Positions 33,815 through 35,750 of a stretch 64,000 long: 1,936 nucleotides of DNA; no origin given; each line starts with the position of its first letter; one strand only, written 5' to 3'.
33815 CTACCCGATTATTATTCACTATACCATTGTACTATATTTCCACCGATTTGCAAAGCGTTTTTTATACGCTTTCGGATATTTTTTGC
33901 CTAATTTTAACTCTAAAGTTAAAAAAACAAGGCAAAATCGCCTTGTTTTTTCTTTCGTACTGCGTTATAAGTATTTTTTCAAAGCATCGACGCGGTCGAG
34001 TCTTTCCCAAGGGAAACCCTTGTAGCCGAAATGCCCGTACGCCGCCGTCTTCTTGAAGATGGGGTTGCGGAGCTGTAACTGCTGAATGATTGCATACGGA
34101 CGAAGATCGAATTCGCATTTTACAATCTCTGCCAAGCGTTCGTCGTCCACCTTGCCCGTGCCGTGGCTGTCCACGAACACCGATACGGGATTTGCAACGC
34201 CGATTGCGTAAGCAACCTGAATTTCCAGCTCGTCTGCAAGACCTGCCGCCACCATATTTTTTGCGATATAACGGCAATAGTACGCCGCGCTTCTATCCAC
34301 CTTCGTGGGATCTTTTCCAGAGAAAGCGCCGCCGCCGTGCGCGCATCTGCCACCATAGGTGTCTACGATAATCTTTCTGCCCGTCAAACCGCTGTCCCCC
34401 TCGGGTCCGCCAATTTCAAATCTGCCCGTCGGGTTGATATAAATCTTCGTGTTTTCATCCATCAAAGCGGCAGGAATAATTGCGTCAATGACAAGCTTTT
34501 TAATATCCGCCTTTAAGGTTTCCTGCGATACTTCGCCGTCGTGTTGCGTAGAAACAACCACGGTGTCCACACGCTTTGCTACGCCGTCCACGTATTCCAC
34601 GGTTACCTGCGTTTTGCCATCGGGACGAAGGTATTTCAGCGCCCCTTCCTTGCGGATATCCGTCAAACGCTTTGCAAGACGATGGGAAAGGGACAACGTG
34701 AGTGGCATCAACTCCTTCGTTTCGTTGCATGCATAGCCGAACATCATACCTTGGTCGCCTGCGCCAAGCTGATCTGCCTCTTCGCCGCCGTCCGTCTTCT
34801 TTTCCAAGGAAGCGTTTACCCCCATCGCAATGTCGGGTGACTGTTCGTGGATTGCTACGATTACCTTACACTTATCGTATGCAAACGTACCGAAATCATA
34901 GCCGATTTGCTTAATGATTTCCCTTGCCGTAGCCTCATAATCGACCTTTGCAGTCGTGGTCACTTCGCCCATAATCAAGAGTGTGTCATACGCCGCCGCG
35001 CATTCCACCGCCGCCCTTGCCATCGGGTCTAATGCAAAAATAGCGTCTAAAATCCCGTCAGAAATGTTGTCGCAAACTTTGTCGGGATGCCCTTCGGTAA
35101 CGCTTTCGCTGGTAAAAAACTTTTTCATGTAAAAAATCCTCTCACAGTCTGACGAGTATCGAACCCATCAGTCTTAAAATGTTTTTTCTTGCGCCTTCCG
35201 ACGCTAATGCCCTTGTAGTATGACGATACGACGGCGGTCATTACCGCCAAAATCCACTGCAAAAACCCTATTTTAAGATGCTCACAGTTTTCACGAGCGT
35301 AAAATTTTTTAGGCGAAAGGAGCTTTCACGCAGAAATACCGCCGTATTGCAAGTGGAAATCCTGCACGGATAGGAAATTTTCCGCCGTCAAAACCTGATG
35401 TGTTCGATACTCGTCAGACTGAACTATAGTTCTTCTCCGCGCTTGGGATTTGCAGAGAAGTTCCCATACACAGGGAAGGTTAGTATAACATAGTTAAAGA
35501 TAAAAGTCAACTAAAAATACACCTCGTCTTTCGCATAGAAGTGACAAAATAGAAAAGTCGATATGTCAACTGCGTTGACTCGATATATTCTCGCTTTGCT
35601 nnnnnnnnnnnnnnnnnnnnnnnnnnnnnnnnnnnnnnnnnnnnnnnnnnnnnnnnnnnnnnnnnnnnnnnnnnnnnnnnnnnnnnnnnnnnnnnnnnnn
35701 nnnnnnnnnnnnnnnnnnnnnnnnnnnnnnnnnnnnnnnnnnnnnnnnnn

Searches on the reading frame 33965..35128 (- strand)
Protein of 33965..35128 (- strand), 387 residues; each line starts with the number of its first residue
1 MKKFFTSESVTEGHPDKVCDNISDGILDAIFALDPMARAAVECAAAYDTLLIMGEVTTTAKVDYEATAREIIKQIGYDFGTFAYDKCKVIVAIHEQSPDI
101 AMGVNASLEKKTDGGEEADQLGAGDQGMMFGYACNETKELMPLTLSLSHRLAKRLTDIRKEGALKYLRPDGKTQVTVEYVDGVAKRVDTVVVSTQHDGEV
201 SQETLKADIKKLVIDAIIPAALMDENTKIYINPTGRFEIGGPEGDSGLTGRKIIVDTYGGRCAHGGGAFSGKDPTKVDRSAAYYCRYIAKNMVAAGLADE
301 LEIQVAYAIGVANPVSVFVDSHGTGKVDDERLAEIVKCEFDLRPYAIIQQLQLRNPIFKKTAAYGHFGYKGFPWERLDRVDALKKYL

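Call 21: find_related_loci(query=window:33965-35128:-, collection=genome_contigs, flank=2500)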
Query window:33965-35128:- (387 aa) in genome_contigs; peptide patterns used: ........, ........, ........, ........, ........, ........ (x = any residue, [..] = any of these).
600 stretches matched a pattern (row limit reached: there are more); 599 encode a relative of the query (tblastn E <= 1e-3); the best 80 are kept; 80 distinct loci.
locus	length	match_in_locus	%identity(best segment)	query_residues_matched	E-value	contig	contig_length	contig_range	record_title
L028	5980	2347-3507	88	1-387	0e+0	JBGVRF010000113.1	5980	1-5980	MAG: Candidatus Scatosoma sp. isolate fecal_MAG_147 fecal_MAG_147_contig_0113, whole genome shotgun sequence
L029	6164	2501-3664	88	1-387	0e+0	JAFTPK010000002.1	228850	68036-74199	MAG: Clostridia bacterium isolate RGIG4029 Roe_deer_Cecum-5__c95, whole genome shotgun sequence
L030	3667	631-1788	81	1-387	0e+0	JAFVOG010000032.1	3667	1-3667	MAG: Clostridia bacterium isolate RGIG5244 Sheep_Colon-1__c169826, whole genome shotgun sequence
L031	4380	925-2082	74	1-387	0e+0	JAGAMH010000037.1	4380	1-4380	MAG: Clostridia bacterium isolate RGIG8572 Water_deer_Cecum-3__c140463, whole genome shotgun sequence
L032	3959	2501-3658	71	1-387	0e+0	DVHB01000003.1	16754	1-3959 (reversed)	MAG TPA_asm: Candidatus Coproplasma stercoripullorum isolate ChiW25-3613 ChiW25__C3353_L16754_SRR5557211, whole genome s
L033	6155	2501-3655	73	1-387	0e+0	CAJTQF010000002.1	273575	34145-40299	MAG TPA_asm: uncultured Christensenella sp. isolate MGBC105391 genome assembly, contig: MGBC105391.2, whole genome shotg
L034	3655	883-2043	72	1-387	0e+0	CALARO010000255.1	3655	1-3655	MAG TPA_asm: uncultured Clostridia bacterium isolate SRR1747025_bin.37_CONCOCT_v1.1_MAG genome assembly, contig: ERZ8082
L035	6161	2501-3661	67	1-387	4e-176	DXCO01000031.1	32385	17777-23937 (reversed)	MAG TPA_asm: Candidatus Borkfalkia excrementavium isolate CHK199-9574 CHK199__C294050_L32385_SAMEA5754843, whole genome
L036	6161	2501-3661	70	1-387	6e-176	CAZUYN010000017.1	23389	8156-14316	MAG TPA_asm: uncultured Clostridia bacterium isolate SRP222994_co1_129 genome assembly, contig: NODE_4351_length_23389_c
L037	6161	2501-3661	67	1-387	8e-173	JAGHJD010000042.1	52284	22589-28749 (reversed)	MAG: Clostridia bacterium isolate MAG.45 k127_783796, whole genome shotgun sequence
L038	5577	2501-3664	65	1-387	2e-170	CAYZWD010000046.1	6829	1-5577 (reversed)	MAG TPA_asm: uncultured Acidiphilium sp. isolate SRP350583_co2_448 genome assembly, contig: NODE_16885_length_6829_cov_7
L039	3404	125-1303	65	2-387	4e-176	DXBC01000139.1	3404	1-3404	MAG TPA_asm: Candidatus Lachnoclostridium stercorigallinarum isolate ChiBcec1-1093 ChiBcec1__C74389_L3404_SAMN08009753,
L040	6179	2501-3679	64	2-387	4e-167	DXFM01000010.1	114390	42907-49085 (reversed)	MAG TPA_asm: Candidatus Lachnoclostridium avicola isolate CHK190-19777 CHK190__C38392_L114390_SAMEA5754834, whole genome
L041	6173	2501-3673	65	1-387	9e-166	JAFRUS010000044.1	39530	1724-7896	MAG: Oscillospiraceae bacterium isolate RGIG2815 Goat_Omasum.Co__c1021605, whole genome shotgun sequence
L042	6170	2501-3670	64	2-387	1e-162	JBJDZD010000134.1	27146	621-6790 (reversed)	MAG: Eubacteriales bacterium isolate LOHA14_bin.037 NODE_752_length_27146_cov_6.810712, whole genome shotgun sequence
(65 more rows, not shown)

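Call 30: find_encoding_contigs(protein=window:33965-35128:-, flank=1200, max_places=10)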
Protein window:33965-35128:- (387 aa): 2 contigs read that carry it; 2 places shown.
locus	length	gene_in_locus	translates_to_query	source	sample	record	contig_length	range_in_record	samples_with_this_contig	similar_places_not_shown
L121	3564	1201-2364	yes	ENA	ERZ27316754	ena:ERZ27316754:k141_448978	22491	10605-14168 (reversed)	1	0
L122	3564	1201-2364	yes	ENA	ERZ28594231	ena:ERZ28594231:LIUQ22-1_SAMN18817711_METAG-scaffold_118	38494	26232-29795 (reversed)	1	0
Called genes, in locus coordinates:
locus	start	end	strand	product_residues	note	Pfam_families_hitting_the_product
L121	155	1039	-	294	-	PF04055:Radical_SAM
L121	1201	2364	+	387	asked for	PF00438:S-AdoMet_synt_N, PF02772:S-AdoMet_synt_M, PF02773:S-AdoMet_synt_C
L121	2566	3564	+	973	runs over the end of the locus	PF07517:SecA_DEAD, PF00270:DEAD (weak), PF01043:SecA_PP_bind, PF21090:P-loop_SecA, PF07516:SecA_SW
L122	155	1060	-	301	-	PF04055:Radical_SAM, PF13353:Fer4_12 (faint)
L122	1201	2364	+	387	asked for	PF00438:S-AdoMet_synt_N, PF02772:S-AdoMet_synt_M, PF02773:S-AdoMet_synt_C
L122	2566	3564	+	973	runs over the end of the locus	PF07517:SecA_DEAD, PF00270:DEAD (weak), PF01043:SecA_PP_bind, PF21090:P-loop_SecA, PF07516:SecA_SW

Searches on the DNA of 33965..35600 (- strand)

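Call 6: search_rna_families(source=window, start=35050, end=35600, threshold=evalue, max_evalue=10)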
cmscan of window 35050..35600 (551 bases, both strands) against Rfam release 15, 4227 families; matches with E-value up to 10: 2.
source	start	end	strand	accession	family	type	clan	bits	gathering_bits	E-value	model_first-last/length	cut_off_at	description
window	35486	35513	-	RF02416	TCV_H4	Cis-reg;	-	17.4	50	2.6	17-44/51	no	Turnip crinkle virus 3'UTR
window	35232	35262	-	RF00039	DicF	Gene; antisense;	-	13.6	48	3.8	1-52/52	no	DicF RNA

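Call 42: search_dna_similar(query=window:35141-35426:-, collection=phages, mode=distant, max_evalue=0.001)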
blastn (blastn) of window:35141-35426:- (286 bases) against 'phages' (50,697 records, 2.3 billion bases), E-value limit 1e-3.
No match.

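Call 43: search_dna_similar(query=window:35141-35426:-, collection=plasmids, mode=distant, max_evalue=0.001)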
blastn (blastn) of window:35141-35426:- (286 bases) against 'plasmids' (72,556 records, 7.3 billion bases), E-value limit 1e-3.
No match.

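Call 47: search_rna_families(sources=[L028, L029, L030, L031, L032, L033, L034, L035, L036, L037, L121], threshold=gathering)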
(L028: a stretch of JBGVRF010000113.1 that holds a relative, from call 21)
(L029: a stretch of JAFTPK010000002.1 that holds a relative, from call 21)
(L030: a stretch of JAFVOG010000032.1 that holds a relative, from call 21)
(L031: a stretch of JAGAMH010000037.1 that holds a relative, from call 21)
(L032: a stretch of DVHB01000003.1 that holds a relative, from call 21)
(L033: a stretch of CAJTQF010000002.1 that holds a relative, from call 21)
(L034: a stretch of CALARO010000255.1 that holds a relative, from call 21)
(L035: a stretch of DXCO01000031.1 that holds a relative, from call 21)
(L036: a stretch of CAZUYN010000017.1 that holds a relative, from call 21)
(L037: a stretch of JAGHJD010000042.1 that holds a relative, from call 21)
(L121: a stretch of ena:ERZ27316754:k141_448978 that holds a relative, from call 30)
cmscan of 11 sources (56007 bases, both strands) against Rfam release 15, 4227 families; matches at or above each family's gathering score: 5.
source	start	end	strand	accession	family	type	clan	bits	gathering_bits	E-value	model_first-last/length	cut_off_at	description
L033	4641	4725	+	RF00005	tRNA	Gene; tRNA;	CL00001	58.2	29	4.8e-10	1-71/71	no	tRNA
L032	2168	2263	+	RF00162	SAM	Cis-reg; riboswitch;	CL00012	56.7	44.4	1.7e-10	1-108/108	no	SAM riboswitch aptamer (S box leader)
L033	1885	1969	+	RF00162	SAM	Cis-reg; riboswitch;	CL00012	56.3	44.4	2.2e-10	1-108/108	no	SAM riboswitch aptamer (S box leader)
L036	2316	2399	+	RF00162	SAM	Cis-reg; riboswitch;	CL00012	49.7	44.4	1.9e-08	1-108/108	no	SAM riboswitch aptamer (S box leader)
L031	769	852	+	RF00162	SAM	Cis-reg; riboswitch;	CL00012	47.4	44.4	8.5e-08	1-108/108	no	SAM riboswitch aptamer (S box leader)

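Call 48: search_rna_families(source=L121, start=1040, end=1240, threshold=evalue, max_evalue=10, show_alignments=2)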
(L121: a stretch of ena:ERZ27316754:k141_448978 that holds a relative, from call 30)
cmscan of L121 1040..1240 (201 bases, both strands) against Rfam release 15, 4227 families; matches with E-value up to 10: 6.
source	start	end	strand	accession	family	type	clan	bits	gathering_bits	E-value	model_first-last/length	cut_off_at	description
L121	1064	1203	-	RF01859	Phe_leader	Cis-reg; leader;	-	18.7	55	0.57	1-125/125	no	Phenylalanine leader peptide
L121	1087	1114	+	RF02416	TCV_H4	Cis-reg;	-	17.4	50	0.95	17-44/51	no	Turnip crinkle virus 3'UTR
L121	1125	1216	+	RF02607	AbsR25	Gene; sRNA;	-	16.6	47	0.94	1-164/164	no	Acinetobacter sRNA 25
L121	1064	1185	-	RF02607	AbsR25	Gene; sRNA;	-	15.4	47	1.7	1-164/164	no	Acinetobacter sRNA 25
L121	1081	1186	-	RF01005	MIR530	Gene; miRNA;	-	13.6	85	3.8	35-140/172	no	MIR530 microRNA precursor family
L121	1123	1212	+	RF02986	FuFi-1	Gene; sRNA;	-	10.3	59.6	3.9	1-175/175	no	FuFi-1 RNA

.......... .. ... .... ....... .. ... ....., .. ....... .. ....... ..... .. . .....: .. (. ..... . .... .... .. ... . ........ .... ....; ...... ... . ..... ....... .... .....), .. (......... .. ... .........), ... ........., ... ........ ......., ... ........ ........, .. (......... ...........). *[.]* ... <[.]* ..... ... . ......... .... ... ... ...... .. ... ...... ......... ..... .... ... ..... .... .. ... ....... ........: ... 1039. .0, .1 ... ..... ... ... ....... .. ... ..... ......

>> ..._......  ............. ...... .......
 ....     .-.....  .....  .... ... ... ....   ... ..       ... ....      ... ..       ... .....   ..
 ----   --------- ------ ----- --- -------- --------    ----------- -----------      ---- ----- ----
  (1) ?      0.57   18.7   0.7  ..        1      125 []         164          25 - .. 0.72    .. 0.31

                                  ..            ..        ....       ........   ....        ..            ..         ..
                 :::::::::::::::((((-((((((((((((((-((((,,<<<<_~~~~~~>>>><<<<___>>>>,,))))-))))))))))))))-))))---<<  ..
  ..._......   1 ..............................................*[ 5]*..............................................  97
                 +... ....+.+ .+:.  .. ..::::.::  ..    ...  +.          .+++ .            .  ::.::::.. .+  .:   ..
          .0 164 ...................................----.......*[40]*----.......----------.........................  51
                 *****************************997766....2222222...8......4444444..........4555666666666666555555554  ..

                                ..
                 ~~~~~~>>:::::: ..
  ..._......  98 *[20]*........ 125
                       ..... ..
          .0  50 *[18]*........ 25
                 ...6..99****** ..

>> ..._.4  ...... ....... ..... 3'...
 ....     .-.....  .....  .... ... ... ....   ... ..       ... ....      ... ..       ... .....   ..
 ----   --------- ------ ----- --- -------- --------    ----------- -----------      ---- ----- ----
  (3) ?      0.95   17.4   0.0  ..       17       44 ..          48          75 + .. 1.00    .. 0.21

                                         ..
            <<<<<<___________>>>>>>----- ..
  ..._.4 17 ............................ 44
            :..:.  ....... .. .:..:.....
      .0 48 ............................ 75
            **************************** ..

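Call 73: build_rna_model(alignment_id=A3)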
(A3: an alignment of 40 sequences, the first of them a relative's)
Model R1 built from alignment A3 (40 sequences, 94 columns); structure: RNAalifold consensus.
model positions 80; base pairs 16; branch points 1; effective number of sequences 2.5; information 0.709 bits per position. Calibrated on 0.2 Mb of random sequence (short: E-values are rough).
structure used (alignment columns):
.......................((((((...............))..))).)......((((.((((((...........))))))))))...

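Call 74: search_with_rna_model(model_id=R1, sources=[window, L001, L002, L003, L005, L006, L009, L010, L011, L012, L014, L016, L017, L018, L019, L020, L021, L022, L024, L025, L027, L031, L032, L033, L034, L035, L036, L037, L108, L113, L114, L116, L123, L124, L125, L126, L127, L128, L129, L131, L133, L135, L138, L147, L149, L153, L154, L163], max_evalue=1)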
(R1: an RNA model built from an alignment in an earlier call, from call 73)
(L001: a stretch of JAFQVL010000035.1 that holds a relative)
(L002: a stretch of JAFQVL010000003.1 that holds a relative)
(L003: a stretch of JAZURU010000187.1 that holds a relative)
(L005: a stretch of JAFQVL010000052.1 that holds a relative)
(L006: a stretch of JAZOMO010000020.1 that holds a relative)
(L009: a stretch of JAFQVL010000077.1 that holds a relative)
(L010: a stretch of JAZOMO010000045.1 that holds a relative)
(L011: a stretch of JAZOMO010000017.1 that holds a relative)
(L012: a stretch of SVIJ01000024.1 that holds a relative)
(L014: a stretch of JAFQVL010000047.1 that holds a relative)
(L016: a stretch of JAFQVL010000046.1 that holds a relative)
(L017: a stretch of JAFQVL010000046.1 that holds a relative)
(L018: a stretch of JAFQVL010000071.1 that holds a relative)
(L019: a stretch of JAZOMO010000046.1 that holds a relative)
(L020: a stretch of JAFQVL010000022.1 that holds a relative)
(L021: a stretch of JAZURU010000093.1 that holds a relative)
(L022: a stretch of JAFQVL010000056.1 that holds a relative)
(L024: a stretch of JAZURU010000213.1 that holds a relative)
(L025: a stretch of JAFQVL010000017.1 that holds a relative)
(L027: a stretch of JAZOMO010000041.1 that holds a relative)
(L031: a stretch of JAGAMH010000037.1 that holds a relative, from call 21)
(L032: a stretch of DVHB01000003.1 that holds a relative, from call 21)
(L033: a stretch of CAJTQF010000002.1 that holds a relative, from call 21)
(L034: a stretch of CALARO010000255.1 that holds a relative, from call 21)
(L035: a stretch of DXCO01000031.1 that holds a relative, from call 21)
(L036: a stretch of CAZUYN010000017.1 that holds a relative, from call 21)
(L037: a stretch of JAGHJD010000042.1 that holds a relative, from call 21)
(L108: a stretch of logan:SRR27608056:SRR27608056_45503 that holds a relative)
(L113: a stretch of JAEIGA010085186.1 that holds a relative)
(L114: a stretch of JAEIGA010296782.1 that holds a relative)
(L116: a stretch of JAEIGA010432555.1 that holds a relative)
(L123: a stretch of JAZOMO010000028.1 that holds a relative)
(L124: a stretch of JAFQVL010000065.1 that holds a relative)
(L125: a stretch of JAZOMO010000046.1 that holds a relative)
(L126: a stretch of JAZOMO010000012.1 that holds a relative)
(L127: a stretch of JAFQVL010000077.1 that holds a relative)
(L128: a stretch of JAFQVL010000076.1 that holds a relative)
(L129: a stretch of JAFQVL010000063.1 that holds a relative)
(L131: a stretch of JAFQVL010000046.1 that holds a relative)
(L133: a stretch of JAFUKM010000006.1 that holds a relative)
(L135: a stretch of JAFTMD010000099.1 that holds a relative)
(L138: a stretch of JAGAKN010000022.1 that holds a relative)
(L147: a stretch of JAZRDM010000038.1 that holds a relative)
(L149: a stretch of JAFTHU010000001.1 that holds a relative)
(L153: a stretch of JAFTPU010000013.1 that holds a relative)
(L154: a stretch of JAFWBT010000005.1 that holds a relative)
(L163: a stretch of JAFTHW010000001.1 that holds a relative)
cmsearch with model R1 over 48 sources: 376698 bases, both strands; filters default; matches with E-value up to 1: 11.
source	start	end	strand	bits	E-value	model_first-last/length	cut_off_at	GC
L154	6594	6673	+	102.4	2e-20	1-80/80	no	0.39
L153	5869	5948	+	98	2.1e-19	1-80/80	no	0.36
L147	3949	4028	+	96.6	4.3e-19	1-80/80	no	0.35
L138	4731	4810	+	94.9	1e-18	1-80/80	no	0.41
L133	2867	2946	+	93.7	2e-18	1-80/80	no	0.44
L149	5840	5920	-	89.3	2.1e-17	1-80/80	no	0.28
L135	5566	5646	-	85.4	1.6e-16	1-80/80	no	0.37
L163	6820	6899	+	83.7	4e-16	1-80/80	no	0.4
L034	811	888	+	48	6e-08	1-80/80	no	0.38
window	35403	35478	-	40.7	2.9e-06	1-80/80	no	0.47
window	51957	52040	-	23.8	0.022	1-80/80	no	0.29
